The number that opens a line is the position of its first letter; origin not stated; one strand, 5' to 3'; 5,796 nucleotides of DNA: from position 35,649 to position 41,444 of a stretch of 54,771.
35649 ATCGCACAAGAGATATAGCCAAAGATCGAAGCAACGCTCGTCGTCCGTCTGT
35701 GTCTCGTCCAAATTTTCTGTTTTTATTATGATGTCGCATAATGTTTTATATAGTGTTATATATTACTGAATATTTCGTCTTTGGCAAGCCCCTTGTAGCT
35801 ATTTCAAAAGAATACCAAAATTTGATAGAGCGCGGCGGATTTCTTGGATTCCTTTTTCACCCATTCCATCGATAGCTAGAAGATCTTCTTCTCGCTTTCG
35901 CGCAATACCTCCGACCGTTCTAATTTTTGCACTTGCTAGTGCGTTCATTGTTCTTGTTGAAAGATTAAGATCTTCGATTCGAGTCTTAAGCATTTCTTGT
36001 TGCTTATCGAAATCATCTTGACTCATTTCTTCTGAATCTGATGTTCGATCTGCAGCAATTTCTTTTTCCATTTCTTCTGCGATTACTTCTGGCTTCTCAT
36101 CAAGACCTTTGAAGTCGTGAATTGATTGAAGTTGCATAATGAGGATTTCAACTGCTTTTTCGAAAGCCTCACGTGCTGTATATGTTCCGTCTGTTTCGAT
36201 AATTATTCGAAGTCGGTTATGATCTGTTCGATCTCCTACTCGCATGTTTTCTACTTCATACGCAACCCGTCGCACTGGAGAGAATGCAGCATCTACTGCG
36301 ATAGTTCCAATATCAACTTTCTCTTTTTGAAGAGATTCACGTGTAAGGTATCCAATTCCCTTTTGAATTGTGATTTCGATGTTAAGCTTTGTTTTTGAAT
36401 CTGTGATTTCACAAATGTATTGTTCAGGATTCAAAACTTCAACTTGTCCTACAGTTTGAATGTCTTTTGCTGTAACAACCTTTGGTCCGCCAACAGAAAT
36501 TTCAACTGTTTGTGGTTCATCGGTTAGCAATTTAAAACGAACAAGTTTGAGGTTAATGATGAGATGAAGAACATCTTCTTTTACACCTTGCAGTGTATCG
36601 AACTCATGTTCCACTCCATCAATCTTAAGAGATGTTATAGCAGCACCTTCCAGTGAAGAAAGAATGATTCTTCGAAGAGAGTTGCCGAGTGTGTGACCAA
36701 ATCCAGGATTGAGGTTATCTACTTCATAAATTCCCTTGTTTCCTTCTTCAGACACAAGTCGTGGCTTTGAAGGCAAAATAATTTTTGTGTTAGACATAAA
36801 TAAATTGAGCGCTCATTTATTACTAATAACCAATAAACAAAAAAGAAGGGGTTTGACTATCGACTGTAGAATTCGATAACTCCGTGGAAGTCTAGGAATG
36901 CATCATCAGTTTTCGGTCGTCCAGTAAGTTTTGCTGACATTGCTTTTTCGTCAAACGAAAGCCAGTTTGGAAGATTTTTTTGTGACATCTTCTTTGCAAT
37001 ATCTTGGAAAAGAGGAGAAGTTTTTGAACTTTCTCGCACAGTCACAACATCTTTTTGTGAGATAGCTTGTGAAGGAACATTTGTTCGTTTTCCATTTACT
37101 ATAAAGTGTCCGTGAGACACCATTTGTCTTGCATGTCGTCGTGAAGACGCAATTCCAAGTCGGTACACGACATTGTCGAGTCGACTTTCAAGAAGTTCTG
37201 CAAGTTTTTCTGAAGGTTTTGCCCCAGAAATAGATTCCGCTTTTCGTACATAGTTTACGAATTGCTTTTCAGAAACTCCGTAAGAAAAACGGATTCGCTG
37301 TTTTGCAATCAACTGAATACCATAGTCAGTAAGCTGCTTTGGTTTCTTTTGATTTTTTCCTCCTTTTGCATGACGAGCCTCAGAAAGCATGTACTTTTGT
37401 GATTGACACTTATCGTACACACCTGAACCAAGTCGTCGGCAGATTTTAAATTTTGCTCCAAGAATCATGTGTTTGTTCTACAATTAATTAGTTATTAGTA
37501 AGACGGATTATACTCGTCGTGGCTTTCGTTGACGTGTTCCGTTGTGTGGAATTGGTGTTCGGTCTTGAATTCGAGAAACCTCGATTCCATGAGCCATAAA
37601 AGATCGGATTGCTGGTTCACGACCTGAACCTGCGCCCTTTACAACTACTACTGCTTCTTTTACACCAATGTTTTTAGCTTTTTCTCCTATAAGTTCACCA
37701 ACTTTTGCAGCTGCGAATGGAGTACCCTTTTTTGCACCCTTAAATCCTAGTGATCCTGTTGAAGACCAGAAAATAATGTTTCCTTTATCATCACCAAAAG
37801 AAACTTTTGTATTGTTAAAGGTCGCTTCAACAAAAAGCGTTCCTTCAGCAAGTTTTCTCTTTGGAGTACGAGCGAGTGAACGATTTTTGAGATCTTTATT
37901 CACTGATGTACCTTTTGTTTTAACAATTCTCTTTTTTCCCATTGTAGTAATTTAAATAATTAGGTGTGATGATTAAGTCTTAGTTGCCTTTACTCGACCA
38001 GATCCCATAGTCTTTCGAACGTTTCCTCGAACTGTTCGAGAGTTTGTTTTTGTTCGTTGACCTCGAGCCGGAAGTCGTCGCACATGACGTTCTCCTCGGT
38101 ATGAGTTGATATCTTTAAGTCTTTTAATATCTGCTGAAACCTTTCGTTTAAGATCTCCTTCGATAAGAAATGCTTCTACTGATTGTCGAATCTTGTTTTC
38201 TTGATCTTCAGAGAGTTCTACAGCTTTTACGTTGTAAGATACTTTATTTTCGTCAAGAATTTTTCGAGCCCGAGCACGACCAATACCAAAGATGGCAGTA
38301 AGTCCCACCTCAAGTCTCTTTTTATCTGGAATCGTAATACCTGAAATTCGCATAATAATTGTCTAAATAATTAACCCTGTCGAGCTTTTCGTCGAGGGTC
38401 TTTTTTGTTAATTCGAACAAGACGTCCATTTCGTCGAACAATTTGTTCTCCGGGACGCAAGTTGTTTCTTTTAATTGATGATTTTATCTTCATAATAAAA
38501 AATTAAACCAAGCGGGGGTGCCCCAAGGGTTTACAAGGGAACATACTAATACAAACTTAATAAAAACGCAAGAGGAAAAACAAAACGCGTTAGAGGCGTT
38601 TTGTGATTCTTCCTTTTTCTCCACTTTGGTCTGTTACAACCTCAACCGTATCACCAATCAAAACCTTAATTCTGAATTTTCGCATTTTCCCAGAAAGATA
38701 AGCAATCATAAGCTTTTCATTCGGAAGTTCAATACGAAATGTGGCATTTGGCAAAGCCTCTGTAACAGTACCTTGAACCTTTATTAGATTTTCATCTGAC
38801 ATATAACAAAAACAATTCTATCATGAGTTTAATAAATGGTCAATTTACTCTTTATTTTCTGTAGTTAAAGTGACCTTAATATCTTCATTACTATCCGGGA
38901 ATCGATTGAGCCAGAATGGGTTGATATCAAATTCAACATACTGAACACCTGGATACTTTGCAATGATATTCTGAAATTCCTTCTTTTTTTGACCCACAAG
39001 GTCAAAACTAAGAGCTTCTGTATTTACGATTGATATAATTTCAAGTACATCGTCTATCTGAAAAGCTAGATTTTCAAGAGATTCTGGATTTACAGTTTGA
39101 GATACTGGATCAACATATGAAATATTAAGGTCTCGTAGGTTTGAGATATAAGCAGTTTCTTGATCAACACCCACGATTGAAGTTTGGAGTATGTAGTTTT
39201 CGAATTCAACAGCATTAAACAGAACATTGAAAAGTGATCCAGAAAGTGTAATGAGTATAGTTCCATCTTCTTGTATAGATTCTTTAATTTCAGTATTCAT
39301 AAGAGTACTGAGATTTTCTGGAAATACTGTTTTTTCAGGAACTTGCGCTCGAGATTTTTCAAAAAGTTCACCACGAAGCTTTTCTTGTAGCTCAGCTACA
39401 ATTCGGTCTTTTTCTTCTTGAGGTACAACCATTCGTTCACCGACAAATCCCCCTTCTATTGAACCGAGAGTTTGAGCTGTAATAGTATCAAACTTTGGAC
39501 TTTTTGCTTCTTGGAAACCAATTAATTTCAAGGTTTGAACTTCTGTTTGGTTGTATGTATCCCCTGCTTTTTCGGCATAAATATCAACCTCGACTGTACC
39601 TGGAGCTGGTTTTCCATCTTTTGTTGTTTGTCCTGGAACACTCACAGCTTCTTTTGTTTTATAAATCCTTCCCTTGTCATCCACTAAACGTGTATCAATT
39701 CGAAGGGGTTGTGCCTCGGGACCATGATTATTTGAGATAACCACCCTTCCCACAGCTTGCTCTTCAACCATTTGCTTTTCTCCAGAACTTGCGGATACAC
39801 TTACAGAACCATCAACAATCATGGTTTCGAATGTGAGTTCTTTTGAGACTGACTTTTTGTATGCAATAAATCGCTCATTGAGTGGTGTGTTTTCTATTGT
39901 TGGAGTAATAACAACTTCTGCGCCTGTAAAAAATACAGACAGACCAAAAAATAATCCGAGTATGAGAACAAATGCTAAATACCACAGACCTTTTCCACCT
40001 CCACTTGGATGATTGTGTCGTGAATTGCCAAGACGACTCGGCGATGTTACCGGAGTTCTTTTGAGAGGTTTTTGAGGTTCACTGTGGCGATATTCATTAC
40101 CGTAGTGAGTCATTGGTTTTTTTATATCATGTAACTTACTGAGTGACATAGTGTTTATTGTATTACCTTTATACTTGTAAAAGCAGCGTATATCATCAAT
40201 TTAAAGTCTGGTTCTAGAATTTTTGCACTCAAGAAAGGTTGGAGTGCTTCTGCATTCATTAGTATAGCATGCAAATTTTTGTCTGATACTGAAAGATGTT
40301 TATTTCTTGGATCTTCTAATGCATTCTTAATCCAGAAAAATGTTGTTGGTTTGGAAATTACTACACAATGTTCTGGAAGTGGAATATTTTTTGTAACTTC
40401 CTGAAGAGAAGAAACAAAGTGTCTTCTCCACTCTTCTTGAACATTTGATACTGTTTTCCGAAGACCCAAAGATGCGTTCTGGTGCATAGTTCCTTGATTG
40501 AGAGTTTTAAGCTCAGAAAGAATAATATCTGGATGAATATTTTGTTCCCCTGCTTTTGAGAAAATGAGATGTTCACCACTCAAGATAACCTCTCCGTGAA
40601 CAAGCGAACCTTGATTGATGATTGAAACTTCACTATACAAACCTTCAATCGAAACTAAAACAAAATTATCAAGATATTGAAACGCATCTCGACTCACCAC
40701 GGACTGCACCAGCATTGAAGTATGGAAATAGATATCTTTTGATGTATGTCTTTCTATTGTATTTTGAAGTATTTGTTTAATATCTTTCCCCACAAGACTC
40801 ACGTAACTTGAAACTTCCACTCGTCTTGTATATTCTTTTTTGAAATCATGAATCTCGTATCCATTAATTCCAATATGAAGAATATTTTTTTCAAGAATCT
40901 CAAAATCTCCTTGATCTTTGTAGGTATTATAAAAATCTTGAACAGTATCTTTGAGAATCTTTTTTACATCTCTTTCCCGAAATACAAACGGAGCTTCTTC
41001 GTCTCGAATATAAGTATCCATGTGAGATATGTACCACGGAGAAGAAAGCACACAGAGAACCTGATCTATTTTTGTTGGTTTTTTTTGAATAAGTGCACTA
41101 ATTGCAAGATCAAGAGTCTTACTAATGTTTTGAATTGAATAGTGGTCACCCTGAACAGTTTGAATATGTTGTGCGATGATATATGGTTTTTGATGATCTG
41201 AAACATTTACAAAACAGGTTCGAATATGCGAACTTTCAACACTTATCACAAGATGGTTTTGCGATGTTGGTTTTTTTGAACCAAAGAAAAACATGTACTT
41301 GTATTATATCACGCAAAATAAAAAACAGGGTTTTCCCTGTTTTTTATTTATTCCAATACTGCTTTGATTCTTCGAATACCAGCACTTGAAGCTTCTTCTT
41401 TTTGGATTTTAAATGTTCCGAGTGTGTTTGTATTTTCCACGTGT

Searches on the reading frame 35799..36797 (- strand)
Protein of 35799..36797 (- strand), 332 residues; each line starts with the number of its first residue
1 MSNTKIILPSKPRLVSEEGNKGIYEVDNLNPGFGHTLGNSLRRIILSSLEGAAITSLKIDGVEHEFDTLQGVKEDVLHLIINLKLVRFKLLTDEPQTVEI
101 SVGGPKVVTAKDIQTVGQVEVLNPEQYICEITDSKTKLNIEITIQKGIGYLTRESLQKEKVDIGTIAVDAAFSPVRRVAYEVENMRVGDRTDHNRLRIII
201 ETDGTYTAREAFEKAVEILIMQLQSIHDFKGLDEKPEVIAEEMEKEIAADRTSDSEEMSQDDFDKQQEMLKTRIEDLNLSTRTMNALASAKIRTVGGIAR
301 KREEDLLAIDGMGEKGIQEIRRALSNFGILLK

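Call 20: search_protein_families(library=ncbifam, proteins=[window:35799-36797:-], max_evalue=0.01)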
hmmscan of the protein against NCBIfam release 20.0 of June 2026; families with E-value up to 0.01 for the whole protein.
window:35799-36797:- (332 aa): 12 families
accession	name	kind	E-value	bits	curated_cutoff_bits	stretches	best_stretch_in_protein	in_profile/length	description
NF003519.0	PRK05182.2-5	equivalog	2.3e-96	322.5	277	1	14-331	12-314/320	DNA-directed RNA polymerase subunit alpha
TIGR02027.1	rpoA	equivalog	1.9e-90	303.1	227.8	1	24-331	4-295/298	DNA-directed RNA polymerase subunit alpha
NF003513.0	PRK05182.1-2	equivalog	1.5e-86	290.4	302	1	7-330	10-314/338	DNA-directed RNA polymerase subunit alpha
NF003516.0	PRK05182.2-2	equivalog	1e-79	268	353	1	15-331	14-307/315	DNA-directed RNA polymerase subunit alpha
NF003515.0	PRK05182.2-1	equivalog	3.8e-78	262.9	406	1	15-332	14-311/314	DNA-directed RNA polymerase subunit alpha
NF003517.0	PRK05182.2-3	equivalog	3.3e-76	256.5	356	1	3-329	5-316/344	DNA-directed RNA polymerase subunit alpha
NF003514.0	PRK05182.1-4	equivalog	1.8e-70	237.2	434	1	19-332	16-309/338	DNA-directed RNA polymerase subunit alpha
NF003518.0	PRK05182.2-4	equivalog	2e-66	224.3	523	1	15-332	12-309/312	DNA-directed RNA polymerase subunit alpha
NF011498.0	PRK14906.1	equivalog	1.8e-06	25.6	1437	1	274-327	1315-1368/1459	DNA-directed RNA polymerase subunit beta'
NF033442.0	BREX_PglW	equivalog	0.0001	20.2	990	1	251-326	777-852/1391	BREX system serine/threonine kinase PglW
NF001988.0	PRK00783.1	equivalog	0.0018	18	153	0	185-227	216-258/266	DNA-directed RNA polymerase subunit D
NF005841.0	PRK07758.1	equivalog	0.0059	16.9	115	0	279-330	42-93/95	hypothetical protein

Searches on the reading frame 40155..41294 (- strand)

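Call 5: search_protein_families(library=pfam, proteins=[window:40155-41294:-], max_evalue=1)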
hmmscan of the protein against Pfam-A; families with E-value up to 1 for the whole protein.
window:40155-41294:- (379 aa): 1 family
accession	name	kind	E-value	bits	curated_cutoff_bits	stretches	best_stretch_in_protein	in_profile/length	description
PF00439.30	Bromodomain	-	0.16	12.4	21.7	0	307-350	27-70/84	Bromodomain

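Call 20: search_protein_families(library=ncbifam, proteins=[window:40155-41294:-], max_evalue=0.01)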
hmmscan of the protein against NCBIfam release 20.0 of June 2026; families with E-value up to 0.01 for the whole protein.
window:40155-41294:- (379 aa): 0 families
